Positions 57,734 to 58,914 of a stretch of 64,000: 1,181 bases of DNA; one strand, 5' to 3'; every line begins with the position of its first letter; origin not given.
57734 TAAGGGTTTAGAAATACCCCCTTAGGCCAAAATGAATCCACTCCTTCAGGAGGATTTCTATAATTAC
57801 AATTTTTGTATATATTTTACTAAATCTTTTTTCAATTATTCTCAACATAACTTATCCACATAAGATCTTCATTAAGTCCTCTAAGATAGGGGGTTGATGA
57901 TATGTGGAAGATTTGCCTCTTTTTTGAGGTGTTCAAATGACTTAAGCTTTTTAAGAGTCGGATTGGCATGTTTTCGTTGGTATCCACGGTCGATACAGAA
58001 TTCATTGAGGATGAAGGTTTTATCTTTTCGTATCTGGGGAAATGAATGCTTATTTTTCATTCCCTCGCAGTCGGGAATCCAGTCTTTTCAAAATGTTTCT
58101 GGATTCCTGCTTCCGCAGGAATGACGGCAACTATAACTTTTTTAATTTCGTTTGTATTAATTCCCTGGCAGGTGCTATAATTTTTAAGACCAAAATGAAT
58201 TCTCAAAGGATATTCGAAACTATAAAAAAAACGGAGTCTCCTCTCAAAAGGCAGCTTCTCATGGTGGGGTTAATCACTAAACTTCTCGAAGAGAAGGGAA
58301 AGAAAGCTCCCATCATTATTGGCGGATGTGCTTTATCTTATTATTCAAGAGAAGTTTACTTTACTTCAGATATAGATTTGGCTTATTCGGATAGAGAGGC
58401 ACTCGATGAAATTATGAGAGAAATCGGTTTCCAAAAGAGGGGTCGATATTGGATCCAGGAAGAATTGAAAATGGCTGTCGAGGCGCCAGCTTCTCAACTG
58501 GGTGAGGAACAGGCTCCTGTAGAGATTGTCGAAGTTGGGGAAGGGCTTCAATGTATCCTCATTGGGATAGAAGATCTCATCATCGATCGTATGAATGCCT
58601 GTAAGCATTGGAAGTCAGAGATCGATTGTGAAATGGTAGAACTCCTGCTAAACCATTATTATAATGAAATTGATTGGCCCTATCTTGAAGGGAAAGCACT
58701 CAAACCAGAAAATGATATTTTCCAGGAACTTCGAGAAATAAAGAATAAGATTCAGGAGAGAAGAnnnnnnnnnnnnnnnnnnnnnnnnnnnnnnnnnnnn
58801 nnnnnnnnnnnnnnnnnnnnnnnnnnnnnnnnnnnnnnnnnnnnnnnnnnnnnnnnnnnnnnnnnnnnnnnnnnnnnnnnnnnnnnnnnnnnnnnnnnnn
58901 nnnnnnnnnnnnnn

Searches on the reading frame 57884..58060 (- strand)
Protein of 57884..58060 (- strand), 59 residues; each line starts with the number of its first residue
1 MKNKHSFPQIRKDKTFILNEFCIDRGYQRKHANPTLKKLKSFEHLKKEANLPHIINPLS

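Call 82: search_protein_families(library=pfam, proteins=[window:57884-58060:-], max_evalue=0.01)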
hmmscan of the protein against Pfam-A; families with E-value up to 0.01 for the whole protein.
window:57884-58060:- (59 aa): 0 families

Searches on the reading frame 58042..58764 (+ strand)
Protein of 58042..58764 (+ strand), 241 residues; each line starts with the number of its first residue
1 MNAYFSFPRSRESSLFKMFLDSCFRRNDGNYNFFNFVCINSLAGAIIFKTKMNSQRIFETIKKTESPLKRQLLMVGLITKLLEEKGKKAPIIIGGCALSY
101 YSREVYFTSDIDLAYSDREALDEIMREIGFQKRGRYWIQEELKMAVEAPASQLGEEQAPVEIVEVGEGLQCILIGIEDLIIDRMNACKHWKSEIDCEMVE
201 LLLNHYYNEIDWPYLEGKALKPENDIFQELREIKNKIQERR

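Call 6: search_protein_families(library=pfam, proteins=[window:58042-58764:+], max_evalue=1)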
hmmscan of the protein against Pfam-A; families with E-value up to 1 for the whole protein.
window:58042-58764:+ (241 aa): 4 families
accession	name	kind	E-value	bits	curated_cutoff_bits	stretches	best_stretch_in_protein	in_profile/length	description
PF19502.5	DUF6036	-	6.3e-05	23.3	23.6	1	78-221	10-135/164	Nucleotidyltransferase of unknown function (DUF6036)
PF09970.15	DUF2204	-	0.024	14.7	20.3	1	77-121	7-50/181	Nucleotidyl transferase of unknown function (DUF2204)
PF14907.12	NTP_transf_5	-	0.088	12.8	31.2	0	77-135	62-123/249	Uncharacterised nucleotidyltransferase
PF08843.17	AbiEii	-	0.17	12.2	22.5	1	93-164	18-78/238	Nucleotidyl transferase AbiEii toxin, Type IV TA system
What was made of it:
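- On HEPN-MNT (HepT/MntA): Pfam hits are DUF6036, DUF2204, NTP_transf_5 and AbiEii only (call 6).
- AbiEii is below its cut-off (call 6).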
